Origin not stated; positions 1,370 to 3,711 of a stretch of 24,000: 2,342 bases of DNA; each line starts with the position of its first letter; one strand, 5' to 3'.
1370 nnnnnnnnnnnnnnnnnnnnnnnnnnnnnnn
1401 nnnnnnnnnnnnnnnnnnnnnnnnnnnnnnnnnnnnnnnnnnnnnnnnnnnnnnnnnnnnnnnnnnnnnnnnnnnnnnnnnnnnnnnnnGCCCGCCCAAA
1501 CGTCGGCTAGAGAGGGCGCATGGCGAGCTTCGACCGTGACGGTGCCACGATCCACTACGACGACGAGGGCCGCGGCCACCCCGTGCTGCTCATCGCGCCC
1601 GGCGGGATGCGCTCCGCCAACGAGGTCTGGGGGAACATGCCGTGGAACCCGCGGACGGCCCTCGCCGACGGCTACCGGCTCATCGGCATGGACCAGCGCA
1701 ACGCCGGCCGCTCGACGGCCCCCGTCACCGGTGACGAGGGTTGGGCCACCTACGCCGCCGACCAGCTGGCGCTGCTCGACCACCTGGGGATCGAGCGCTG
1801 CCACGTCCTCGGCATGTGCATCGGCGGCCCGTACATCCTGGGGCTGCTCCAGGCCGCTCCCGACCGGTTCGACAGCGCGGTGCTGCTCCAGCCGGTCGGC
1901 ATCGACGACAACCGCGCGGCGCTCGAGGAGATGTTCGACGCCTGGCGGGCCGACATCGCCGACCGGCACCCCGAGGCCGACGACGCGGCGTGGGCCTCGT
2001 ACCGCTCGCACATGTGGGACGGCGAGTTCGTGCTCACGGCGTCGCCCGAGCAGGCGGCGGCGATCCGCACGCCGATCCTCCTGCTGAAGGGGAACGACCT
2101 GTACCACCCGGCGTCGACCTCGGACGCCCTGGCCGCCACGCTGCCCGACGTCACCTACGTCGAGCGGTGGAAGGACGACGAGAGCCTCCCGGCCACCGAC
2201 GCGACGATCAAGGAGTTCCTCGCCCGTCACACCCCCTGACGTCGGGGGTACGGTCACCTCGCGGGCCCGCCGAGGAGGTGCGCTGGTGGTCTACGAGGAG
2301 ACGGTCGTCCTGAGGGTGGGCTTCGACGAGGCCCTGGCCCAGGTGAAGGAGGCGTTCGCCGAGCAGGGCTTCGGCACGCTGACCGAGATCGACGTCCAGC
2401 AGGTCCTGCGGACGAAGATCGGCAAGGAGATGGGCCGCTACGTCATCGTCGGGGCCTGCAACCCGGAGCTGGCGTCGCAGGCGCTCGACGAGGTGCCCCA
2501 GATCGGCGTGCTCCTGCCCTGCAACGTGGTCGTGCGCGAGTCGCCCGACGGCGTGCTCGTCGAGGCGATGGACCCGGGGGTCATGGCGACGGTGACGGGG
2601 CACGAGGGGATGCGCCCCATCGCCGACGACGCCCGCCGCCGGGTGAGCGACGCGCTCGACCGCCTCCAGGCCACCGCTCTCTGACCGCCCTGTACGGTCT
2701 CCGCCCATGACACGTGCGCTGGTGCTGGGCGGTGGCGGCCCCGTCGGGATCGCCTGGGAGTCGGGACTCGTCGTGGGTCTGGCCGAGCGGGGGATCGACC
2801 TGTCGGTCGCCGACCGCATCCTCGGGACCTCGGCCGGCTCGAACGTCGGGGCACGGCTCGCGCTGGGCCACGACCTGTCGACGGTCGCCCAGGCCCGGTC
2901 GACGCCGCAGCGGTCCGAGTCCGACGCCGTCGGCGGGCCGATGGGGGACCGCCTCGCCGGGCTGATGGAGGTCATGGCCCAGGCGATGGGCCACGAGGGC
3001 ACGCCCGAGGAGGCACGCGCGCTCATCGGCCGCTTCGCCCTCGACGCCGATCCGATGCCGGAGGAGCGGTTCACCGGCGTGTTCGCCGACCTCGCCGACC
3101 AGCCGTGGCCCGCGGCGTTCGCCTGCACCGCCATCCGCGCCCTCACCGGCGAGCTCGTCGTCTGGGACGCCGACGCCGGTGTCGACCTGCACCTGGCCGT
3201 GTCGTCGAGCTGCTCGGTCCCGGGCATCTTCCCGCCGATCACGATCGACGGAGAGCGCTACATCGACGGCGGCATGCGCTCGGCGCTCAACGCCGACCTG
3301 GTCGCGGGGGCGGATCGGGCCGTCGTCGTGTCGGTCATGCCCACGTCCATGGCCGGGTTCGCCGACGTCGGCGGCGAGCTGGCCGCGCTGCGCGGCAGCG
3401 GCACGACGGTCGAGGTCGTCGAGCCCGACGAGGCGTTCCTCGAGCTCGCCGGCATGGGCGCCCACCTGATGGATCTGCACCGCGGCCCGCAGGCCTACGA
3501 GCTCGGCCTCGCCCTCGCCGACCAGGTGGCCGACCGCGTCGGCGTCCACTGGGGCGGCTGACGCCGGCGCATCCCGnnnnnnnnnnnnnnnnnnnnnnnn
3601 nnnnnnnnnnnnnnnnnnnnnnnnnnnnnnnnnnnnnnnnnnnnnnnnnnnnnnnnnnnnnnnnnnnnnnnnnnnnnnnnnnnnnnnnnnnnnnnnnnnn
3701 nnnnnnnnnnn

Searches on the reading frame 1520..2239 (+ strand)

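Call 22: search_protein_families(library=pfam, proteins=[window:1520-2239:+], max_evalue=0.001)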
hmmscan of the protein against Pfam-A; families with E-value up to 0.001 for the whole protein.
window:1520-2239:+ (239 aa): 2 families
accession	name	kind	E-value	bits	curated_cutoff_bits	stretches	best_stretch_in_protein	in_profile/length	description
PF00561.26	Abhydrolase_1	-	3.6e-18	66.6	25.8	1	21-175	1-157/245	alpha/beta hydrolase fold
PF12146.15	Hydrolase_4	-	0.00013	21.8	27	0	49-127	29-111/239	Serine aminopeptidase, S33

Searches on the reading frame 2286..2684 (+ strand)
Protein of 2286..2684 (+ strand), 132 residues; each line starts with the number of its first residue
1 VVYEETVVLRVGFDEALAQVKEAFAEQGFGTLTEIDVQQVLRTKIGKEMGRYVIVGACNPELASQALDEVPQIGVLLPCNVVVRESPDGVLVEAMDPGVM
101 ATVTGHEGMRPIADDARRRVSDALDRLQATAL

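Call 22: search_protein_families(library=pfam, proteins=[window:2286-2684:+], max_evalue=0.001)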
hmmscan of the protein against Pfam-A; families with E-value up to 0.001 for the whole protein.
window:2286-2684:+ (132 aa): 1 family
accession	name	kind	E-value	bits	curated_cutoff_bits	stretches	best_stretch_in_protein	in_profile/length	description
PF03625.19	DUF302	-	1.3e-22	79.8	23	1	35-97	1-63/63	Domain of unknown function DUF302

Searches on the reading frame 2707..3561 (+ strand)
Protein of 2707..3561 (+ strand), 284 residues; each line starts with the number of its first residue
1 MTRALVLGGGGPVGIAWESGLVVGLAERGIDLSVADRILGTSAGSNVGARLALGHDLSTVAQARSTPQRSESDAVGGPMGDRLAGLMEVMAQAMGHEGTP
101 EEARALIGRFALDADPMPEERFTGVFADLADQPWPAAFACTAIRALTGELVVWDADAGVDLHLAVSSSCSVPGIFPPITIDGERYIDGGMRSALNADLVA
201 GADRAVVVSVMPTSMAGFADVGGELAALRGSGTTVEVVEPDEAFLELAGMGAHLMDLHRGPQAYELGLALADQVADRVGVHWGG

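Call 22: search_protein_families(library=pfam, proteins=[window:2707-3561:+], max_evalue=0.001)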
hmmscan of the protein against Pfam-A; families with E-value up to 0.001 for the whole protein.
window:2707-3561:+ (284 aa): 1 family
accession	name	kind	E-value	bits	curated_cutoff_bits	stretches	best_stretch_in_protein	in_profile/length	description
PF01734.28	Patatin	-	6.4e-18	66.1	27.7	1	5-198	1-189/191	Patatin-like phospholipase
